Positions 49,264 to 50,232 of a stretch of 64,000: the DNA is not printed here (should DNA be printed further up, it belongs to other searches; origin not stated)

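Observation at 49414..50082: Antisense, AT-rich HExxH gene inserted between fusA and tuf in the str operon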

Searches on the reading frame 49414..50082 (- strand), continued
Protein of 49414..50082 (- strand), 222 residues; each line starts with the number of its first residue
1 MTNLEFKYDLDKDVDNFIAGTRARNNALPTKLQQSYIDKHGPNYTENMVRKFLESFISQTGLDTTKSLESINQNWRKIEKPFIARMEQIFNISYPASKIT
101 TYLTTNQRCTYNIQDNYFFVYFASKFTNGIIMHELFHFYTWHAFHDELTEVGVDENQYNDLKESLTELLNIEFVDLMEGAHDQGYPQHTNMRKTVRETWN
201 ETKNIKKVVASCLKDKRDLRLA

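Call 36: fold_search(model_id=the predicted structure, library=viral)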
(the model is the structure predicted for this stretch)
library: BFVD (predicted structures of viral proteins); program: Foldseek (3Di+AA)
matches with E <= 10: 84; with E <= 0.001: 0
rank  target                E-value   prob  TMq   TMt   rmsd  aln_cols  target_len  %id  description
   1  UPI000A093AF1         6.5e-02  0.38  0.26  0.08  15.1       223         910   12  (no name look-up for this kind of identifier)
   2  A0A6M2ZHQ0            4.3e-01  0.35  0.27  0.45   5.4        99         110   15  Transcriptional regulator of DNA damage repair [Synechococcus phage S-SCSM1]
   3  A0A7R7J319            4.9e-01  0.28  0.30  0.36  10.5       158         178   14  (no name in the UniProt tables at hand)
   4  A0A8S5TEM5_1          4.9e-01  0.05  0.18  0.05  19.9       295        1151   14  Large polyvalent protein associated domain 38 [Siphoviridae sp. ct1yA16]
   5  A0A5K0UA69            6.5e-01  0.14  0.28  0.21  10.8       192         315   14  Uncharacterized protein [Yasminevirus sp. GU-2018]
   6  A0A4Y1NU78            1.0e+00  0.14  0.22  0.25   4.9        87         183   15  (no name in the UniProt tables at hand)
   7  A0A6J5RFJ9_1          1.2e+00  0.04  0.19  0.05  20.6       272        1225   12  Large polyvalent protein associated domain-containing protein [uncultured Caudovirales phage]
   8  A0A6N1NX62            1.2e+00  0.18  0.22  0.07   4.3        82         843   12  Aminopeptidase M1-like [Tupanvirus soda lake]
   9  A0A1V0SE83            1.2e+00  0.09  0.26  0.15  10.9       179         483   16  Peptidase M61 catalytic domain-containing protein [Indivirus ILV1]
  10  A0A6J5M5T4            1.2e+00  0.06  0.17  0.20  13.7       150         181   11  Uncharacterized protein [uncultured Caudovirales phage]
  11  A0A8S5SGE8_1          1.2e+00  0.05  0.19  0.04  19.1       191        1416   10  Nuclease [Podoviridae sp. ctZih56]
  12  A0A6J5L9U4            1.3e+00  0.20  0.30  0.45   5.9       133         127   11  Uncharacterized protein [uncultured Caudovirales phage]
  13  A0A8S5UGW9            1.3e+00  0.08  0.20  0.22   7.8       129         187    9  Lethal factor [Myoviridae sp. ctshb19]
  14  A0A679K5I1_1          1.3e+00  0.08  0.19  0.07  14.2       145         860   11  (no name in the UniProt tables at hand)
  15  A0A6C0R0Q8            1.5e+00  0.15  0.27  0.35  12.2       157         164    9  Uncharacterized protein [Alteromonas phage vB_AmeM_PT11-V22]
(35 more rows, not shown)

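Call 39: search_protein_families(library=pfam, alignment_id=A2, max_evalue=1)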
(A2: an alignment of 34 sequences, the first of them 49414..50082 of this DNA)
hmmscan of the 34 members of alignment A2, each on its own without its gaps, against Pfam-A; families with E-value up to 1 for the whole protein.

A. member 1, window:49414-50082:- (222 aa): 4 families
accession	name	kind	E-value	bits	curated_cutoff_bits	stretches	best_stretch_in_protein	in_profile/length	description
PF05155.20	G2P_X_C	-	0.064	14.3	25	1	107-164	4-61/88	Replication-associated protein G2P C-terminal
PF13774.12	Longin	-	0.1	13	26.2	1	98-125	3-31/84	Regulated-SNARE-like domain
PF09862.15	DUF2089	-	0.16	12.1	33.4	0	83-96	19-32/47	Domain of unknown function (DUF2089)-HTH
PF10263.15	SprT-like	-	0.27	11.5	25.6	1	123-145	57-79/108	SprT-like family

B. families by the number of members that match (of 34 scanned): 44 families (the first 25 are shown)
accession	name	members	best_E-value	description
PF10263.15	SprT-like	3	0.0044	SprT-like family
PF06114.19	Peptidase_M78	2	0.016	IrrE N-terminal-like domain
PF00611.28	FCH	2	0.035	Fes/CIP4, and EFC/F-BAR homology domain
PF20573.4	DUF6782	2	0.038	Putative metallopeptidase family (DUF6782)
PF09371.15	Tex_N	1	0.0003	Tex-like protein N-terminal domain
PF17020.10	DUF5097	1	0.00038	Domain of unknown function (DUF5097)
PF18958.6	DUF5700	1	0.0072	Putative zinc dependent peptidase (DUF5700)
PF24937.1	DUF7754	1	0.0081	Domain of unknown function (DUF7754)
PF04818.19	CID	1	0.01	CID domain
PF02718.19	Herpes_UL31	1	0.012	Herpesvirus UL31-like protein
PF25408.1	AAA_lid_NAV1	1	0.014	NAV1-like, AAA+ ATPase lid domain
PF14922.11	FWWh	1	0.015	Protein of unknown function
PF11074.14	DUF2779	1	0.016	Domain of unknown function(DUF2779)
PF03162.18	Y_phosphatase2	1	0.016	Tyrosine phosphatase family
PF04108.17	ATG17_like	1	0.021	Autophagy protein ATG17-like domain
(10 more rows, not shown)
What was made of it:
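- On SprT-like (PF10263): 3 of 34 family members match, the best at E = 0.0044 (call 39).
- On ImmA/IrrE (Peptidase_M78, PF06114): 2 of 34 members match at E >= 0.016 (call 39).
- M78 gives sub-threshold hits in 2 of 34 members (call 39).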

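Call 44: find_related_loci(query=A1, collection=metagenome_contigs, flank=5000)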
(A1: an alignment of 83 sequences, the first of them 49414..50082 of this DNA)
Query A1 (222 aa) in metagenome_contigs; peptide patterns used: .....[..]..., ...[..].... (x = any residue, [..] = any of these).
277 stretches matched a pattern; 180 encode a relative of the query (tblastn E <= 1e-3); the best 80 are kept; 80 distinct loci.
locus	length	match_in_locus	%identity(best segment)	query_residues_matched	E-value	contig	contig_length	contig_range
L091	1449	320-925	61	8-209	2e-93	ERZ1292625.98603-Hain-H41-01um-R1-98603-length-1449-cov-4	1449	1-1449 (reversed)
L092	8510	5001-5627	60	1-209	1e-86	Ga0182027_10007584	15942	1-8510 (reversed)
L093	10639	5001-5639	56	1-213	4e-86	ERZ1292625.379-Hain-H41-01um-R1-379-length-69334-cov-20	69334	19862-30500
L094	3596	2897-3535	57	1-213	2e-86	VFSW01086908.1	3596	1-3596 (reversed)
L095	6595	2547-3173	59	1-209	2e-85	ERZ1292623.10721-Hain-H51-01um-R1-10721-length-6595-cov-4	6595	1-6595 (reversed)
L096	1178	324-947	57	1-209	3e-87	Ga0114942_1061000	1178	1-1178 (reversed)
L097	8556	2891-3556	50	1-222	1e-74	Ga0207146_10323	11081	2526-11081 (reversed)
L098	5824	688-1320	53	4-214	2e-74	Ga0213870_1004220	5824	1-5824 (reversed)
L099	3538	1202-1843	50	4-217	2e-71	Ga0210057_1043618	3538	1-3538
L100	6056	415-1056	50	4-217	8e-71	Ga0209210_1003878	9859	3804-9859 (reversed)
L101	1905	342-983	50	4-217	1e-72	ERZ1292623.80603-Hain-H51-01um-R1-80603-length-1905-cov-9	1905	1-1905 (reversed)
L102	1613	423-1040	51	4-209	1e-73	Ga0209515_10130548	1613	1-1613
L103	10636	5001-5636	49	4-215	2e-69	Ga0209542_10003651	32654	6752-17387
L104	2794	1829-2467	49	4-216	2e-70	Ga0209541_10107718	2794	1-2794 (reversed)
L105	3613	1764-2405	50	4-217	1e-69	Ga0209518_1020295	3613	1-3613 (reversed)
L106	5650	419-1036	50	4-209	2e-69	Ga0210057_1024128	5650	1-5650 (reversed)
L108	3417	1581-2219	48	4-216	2e-68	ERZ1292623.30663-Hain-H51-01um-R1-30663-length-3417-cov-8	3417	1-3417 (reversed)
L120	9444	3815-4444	46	4-215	2e-65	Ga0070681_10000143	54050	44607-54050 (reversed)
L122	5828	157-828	45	1-221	1e-64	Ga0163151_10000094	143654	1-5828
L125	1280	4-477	59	52-209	9e-68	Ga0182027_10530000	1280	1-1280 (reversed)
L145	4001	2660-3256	41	4-209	2e-49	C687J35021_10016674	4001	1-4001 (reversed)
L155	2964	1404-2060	39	4-220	7e-46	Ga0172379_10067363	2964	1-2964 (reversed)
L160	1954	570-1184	38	4-208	9e-45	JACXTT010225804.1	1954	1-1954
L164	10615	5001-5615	37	1-205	2e-43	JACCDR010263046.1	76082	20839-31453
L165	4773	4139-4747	40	6-208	3e-43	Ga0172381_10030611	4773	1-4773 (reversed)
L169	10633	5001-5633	39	4-213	2e-42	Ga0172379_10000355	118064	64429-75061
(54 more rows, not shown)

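Call 49: search_dna_similar(query=window:49414-50082:-, collection=phages, mode=protein, max_evalue=0.01)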
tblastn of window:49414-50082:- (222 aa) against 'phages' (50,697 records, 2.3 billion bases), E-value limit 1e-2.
No match.

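Call 50: search_dna_similar(query=window:49414-50082:-, collection=plasmids, mode=protein, max_evalue=0.01)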
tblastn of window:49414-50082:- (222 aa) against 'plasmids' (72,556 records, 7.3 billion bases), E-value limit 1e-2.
No match.

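Call 51: list_cluster_members(proteins=[P0001, P0195, P0211, P0214, P0219, P0225, P0228, P0240, P0259, P0263])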
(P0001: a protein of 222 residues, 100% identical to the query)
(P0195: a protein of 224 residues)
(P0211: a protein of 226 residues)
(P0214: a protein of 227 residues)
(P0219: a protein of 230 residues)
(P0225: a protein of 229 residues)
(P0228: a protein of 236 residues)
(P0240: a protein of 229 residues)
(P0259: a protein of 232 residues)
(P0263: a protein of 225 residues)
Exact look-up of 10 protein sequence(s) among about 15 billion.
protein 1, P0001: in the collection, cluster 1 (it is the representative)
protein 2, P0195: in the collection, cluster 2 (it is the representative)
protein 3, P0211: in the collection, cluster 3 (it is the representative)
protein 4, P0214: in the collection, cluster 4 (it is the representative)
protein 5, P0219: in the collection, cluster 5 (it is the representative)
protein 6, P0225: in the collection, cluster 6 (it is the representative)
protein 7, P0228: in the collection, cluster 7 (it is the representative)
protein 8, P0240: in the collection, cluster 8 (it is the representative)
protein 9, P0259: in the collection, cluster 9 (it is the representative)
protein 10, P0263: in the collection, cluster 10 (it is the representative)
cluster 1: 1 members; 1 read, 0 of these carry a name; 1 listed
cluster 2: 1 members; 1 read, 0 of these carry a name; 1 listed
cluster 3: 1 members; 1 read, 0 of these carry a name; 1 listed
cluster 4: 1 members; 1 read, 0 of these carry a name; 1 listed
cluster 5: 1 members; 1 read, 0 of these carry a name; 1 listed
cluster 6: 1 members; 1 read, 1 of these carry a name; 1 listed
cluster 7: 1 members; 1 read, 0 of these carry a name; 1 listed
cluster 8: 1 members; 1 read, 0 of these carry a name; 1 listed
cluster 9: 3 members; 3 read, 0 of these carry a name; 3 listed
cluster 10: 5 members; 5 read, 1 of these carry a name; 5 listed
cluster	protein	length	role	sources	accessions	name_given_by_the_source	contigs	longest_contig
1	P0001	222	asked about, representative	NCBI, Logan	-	-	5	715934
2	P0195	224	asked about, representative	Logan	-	-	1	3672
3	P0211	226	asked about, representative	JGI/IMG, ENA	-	-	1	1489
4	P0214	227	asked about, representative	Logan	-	-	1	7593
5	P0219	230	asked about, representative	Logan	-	-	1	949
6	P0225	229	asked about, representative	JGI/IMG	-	hypothetical protein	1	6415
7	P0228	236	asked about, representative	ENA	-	-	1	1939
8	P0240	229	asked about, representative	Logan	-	-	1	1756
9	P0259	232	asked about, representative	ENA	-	-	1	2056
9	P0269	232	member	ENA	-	-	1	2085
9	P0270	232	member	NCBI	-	-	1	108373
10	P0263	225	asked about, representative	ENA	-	-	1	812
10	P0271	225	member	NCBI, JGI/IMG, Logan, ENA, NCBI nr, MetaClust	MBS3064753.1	MAG: hypothetical protein J4472_02985 [DPANN group archaeon] | hypothetical protein [DPANN group archaeon] | \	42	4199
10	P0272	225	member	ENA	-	-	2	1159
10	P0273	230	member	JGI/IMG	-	-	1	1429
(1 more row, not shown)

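Call 54: search_protein_families(library=pfam, alignment_id=A3, max_evalue=0.001)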
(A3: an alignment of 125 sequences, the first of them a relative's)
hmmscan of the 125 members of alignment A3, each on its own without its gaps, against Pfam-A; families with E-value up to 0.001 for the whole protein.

A. member 1, L092:4462-5004:+ (180 aa): 3 families
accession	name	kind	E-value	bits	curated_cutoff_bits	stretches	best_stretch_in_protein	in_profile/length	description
PF13563.12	2_5_RNA_ligase2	-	2.9e-16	60.3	27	1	9-139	1-129/152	2'-5' RNA ligase superfamily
PF02834.22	LigT_PEase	-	3e-05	24.5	23.3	0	32-76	32-78/87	LigT like Phosphoesterase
PF10469.15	AKAP7_NLS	-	7.2e-05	23.2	24.4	1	56-177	73-207/208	AKAP7 2'5' RNA ligase-like domain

B. families by the number of members that match (of 125 scanned): 111 families (the first 25 are shown)
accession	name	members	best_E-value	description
PF01195.25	Pept_tRNA_hydro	8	7.5e-60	Peptidyl-tRNA hydrolase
PF01381.28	HTH_3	7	8.6e-20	Helix-turn-helix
PF13560.12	HTH_31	7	6.8e-15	Helix-turn-helix domain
PF12844.13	HTH_19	7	6.3e-12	Helix-turn-helix domain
PF13443.12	HTH_26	7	1.7e-10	Cro/C1-type HTH DNA-binding domain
PF13563.12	2_5_RNA_ligase2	6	3.8e-17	2'-5' RNA ligase superfamily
PF02834.22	LigT_PEase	6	3e-05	LigT like Phosphoesterase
PF00293.34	NUDIX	5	2e-18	NUDIX domain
PF13413.12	HTH_25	4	3.6e-05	Helix-turn-helix domain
PF01047.28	MarR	4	0.00058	MarR family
PF00583.31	Acetyltransf_1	3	2.7e-17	Acetyltransferase (GNAT) family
PF13302.13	Acetyltransf_3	3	4.2e-17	Acetyltransferase (GNAT) domain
PF04055.27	Radical_SAM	3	6.1e-17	Radical SAM superfamily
PF13508.13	Acetyltransf_7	3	1.4e-12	Acetyltransferase (GNAT) domain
PF13673.13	Acetyltransf_10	3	7.8e-11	Acetyltransferase (GNAT) domain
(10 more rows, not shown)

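Call 64: find_encoding_contigs(protein=P0002, flank=5000, max_places=3)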
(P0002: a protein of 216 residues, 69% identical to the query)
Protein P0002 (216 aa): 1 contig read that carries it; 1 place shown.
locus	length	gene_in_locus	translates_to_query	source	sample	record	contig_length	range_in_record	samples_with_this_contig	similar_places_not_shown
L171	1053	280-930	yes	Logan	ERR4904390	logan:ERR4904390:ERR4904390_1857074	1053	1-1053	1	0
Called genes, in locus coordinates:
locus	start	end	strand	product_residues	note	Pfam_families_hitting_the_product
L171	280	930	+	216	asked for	-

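Call 65: find_encoding_contigs(protein=P0003, flank=5000, max_places=3)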
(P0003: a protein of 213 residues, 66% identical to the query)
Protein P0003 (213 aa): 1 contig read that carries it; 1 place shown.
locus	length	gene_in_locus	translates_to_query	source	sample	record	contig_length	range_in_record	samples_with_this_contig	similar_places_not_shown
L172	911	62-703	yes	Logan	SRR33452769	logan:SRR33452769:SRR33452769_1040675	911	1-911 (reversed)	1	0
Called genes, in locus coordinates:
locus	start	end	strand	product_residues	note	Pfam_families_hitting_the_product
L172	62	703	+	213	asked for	-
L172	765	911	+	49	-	?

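Call 66: find_encoding_contigs(protein=P0005, flank=5000, max_places=3)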
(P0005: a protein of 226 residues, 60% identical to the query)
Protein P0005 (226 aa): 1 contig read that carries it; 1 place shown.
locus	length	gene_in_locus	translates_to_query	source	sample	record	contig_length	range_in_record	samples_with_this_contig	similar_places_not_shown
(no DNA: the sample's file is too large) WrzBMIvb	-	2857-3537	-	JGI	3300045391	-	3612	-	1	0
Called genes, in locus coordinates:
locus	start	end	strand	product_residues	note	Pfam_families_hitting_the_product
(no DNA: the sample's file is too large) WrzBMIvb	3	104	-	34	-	?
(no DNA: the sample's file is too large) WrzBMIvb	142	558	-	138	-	PF01588:tRNA_bind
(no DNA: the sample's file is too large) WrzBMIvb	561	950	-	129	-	PF03652:RuvX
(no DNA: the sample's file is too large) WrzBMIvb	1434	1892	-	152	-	-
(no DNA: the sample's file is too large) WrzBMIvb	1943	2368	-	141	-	PF07884:VKOR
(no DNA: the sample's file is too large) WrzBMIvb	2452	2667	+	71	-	PF18893:DUF5652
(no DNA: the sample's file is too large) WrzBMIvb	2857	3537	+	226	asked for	-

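Call 67: find_encoding_contigs(protein=P0006, flank=5000, max_places=3)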
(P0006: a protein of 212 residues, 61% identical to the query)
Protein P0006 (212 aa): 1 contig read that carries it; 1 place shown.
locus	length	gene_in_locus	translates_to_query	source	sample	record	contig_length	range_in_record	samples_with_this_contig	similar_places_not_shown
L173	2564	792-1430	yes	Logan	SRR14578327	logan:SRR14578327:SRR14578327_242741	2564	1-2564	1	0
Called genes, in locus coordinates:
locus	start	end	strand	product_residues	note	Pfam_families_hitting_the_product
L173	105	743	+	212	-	PF13483:Lactamase_B_3, PF12706:Lactamase_B_2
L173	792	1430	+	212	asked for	-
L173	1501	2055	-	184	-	-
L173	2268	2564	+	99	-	?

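Call 74: search_protein_families(library=pfam, proteins=[L165:2914-3501:-, L099:2419-2949:+, L099:1196-2422:+, L108:1575-2768:+, P0058, P0106, L106:1077-1826:+], max_evalue=0.01)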
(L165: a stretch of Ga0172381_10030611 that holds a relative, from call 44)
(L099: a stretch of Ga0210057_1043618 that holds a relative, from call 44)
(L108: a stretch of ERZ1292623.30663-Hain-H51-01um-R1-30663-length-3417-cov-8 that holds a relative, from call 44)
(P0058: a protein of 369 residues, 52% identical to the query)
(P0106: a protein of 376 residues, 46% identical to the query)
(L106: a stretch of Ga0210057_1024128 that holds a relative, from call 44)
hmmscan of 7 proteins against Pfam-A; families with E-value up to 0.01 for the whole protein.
L165:2914-3501:- (195 aa): 0 families

L099:2419-2949:+ (176 aa): 0 families

L099:1196-2422:+ (408 aa): 4 families
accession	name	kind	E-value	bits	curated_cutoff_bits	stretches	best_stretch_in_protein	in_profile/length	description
PF13649.12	Methyltransf_25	-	3.6e-06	28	27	1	252-342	2-97/97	Methyltransferase domain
PF08241.18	Methyltransf_11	-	4.6e-05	24.4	21.2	1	253-344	2-93/95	Methyltransferase domain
PF03848.20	TehB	-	0.00027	20.9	20.4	1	225-328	8-114/193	Tellurite resistance protein TehB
PF13489.12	Methyltransf_23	-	0.0017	18.5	27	1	239-319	14-91/164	Methyltransferase domain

L108:1575-2768:+ (397 aa): 1 family
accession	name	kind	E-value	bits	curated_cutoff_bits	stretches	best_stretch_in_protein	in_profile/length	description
PF04229.20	GrpB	-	2.8e-44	151.5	25.5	1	231-387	3-156/159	GrpB protein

P0058 (369 aa): 1 family
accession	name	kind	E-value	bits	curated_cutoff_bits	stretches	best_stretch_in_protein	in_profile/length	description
PF17346.7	DUF5376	-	0.0071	17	25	0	1-85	1-85/136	Family of unknown function (DUF5376)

P0106 (376 aa): 0 families

L106:1077-1826:+ (249 aa): 2 families
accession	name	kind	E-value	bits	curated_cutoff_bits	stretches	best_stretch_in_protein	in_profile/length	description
PF01909.29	NTP_transf_2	-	5.4e-06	27.2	21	1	5-70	2-76/93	Nucleotidyltransferase domain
PF18765.7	Polbeta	-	0.00014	22.4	26.9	1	5-61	1-62/93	Polymerase beta, Nucleotidyltransferase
